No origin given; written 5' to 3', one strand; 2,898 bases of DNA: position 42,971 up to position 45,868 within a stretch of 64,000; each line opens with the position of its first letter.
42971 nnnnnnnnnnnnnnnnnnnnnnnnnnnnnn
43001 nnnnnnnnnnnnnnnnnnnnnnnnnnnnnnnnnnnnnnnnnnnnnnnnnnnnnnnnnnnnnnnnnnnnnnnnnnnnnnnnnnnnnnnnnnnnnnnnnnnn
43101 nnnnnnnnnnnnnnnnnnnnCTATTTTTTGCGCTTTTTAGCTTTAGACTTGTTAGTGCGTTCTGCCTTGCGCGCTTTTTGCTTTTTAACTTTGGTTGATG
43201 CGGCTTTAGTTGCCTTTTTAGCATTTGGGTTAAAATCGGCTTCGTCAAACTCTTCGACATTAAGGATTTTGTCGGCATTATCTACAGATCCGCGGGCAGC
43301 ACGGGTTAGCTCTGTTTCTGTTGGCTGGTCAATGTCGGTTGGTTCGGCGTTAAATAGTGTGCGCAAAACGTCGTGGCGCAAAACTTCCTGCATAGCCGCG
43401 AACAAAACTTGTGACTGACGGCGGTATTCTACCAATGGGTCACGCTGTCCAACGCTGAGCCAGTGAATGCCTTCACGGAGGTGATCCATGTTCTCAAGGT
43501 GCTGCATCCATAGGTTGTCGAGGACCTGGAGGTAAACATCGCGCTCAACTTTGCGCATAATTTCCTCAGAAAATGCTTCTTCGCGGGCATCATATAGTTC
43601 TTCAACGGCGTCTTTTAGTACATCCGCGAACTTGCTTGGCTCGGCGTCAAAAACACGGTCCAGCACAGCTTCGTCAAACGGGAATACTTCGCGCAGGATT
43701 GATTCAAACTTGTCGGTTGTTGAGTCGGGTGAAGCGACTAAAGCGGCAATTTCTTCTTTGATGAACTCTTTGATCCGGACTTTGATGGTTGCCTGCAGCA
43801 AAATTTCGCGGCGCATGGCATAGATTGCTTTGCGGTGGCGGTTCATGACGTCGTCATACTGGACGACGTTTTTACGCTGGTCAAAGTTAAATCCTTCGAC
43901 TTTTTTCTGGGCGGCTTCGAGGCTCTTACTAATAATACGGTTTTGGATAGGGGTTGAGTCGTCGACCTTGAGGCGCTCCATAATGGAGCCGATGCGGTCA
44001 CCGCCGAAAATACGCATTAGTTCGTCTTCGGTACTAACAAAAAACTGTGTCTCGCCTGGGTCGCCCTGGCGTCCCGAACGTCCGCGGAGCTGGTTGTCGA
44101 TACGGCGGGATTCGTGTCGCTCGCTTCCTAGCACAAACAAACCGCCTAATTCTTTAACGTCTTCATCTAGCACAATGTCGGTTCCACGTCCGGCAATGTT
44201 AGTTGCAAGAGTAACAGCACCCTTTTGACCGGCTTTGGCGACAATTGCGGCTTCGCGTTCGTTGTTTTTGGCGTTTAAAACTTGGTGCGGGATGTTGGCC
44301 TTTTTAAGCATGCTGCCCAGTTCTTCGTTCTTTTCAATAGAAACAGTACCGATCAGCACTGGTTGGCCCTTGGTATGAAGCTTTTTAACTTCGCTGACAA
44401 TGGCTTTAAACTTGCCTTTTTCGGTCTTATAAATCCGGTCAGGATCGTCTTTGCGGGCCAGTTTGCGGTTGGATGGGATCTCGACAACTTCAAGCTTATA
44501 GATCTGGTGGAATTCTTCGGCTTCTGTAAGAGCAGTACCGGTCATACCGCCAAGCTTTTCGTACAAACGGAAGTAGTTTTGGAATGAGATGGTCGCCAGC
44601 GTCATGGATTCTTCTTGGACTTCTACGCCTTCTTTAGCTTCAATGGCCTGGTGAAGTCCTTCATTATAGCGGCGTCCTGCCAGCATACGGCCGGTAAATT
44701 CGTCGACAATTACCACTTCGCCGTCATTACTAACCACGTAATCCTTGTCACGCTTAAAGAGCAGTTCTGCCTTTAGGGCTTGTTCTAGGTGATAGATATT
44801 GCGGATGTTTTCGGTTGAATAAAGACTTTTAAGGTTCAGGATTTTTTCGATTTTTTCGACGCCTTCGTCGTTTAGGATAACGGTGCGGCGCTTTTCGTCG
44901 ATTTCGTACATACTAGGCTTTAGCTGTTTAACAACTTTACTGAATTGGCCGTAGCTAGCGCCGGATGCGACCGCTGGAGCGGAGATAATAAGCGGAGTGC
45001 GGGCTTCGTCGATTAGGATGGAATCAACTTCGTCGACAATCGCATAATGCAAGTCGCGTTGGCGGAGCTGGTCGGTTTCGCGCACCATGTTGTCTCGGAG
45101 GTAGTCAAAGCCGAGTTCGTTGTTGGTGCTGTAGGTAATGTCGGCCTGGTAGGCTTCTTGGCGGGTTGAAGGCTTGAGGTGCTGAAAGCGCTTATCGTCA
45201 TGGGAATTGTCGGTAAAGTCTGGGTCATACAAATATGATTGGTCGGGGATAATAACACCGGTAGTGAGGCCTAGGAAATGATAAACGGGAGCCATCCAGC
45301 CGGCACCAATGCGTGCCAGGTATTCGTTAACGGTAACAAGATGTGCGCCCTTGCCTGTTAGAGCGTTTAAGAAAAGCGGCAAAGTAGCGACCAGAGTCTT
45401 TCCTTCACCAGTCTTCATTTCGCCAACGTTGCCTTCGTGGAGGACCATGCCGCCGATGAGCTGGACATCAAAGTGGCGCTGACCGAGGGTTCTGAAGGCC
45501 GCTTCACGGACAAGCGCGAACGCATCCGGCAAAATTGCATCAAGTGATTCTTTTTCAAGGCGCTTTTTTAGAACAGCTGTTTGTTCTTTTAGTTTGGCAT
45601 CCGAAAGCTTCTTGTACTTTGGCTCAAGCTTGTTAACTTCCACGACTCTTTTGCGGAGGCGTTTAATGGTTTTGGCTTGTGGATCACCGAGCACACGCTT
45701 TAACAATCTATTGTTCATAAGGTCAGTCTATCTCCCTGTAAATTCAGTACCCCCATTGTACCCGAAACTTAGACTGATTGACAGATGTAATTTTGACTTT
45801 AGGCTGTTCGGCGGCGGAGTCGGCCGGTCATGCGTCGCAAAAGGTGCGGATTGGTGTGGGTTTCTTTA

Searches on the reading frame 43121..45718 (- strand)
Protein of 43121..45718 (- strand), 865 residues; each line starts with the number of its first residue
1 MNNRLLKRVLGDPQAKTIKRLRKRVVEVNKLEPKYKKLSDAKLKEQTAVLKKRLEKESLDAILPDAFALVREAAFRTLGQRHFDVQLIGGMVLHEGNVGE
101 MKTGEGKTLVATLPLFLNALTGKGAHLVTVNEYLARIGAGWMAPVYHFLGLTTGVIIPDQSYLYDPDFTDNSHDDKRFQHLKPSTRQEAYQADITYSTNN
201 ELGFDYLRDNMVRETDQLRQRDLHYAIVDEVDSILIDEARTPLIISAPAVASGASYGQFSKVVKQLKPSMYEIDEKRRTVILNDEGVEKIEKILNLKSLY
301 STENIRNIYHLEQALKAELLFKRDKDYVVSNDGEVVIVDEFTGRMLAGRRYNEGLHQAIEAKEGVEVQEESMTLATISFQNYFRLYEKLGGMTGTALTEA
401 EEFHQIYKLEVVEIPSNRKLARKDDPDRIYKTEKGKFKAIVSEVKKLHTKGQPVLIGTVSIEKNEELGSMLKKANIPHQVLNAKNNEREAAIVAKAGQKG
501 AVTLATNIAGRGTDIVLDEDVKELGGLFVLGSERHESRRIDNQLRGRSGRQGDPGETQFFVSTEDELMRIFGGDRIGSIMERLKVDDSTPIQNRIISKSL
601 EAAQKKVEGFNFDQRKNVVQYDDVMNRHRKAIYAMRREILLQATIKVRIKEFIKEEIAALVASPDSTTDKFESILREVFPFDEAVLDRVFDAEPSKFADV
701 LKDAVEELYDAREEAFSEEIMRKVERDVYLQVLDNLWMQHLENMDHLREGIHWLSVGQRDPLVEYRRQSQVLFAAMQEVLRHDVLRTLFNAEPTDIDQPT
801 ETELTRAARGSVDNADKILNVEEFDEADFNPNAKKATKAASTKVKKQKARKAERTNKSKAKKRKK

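Call 61: search_protein_families(library=pfam, proteins=[window:43121-45718:-], max_evalue=0.00001)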
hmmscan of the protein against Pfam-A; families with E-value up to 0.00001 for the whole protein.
window:43121-45718:- (865 aa): 4 families
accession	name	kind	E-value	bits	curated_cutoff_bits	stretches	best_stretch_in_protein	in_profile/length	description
PF07517.20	SecA_DEAD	-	9.5e-118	393.1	24.6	1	7-404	2-290/290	SecA DEAD-like domain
PF21090.3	P-loop_SecA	-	6.3e-74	248.4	27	2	420-520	2-102/205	SecA P-loop domain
PF07516.18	SecA_SW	-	6e-55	186.9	26.7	1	590-791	1-199/200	SecA Wing and Scaffold domain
PF01043.26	SecA_PP_bind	-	7.9e-39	133.1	23.5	1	254-360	4-110/110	SecA preprotein cross-linking domain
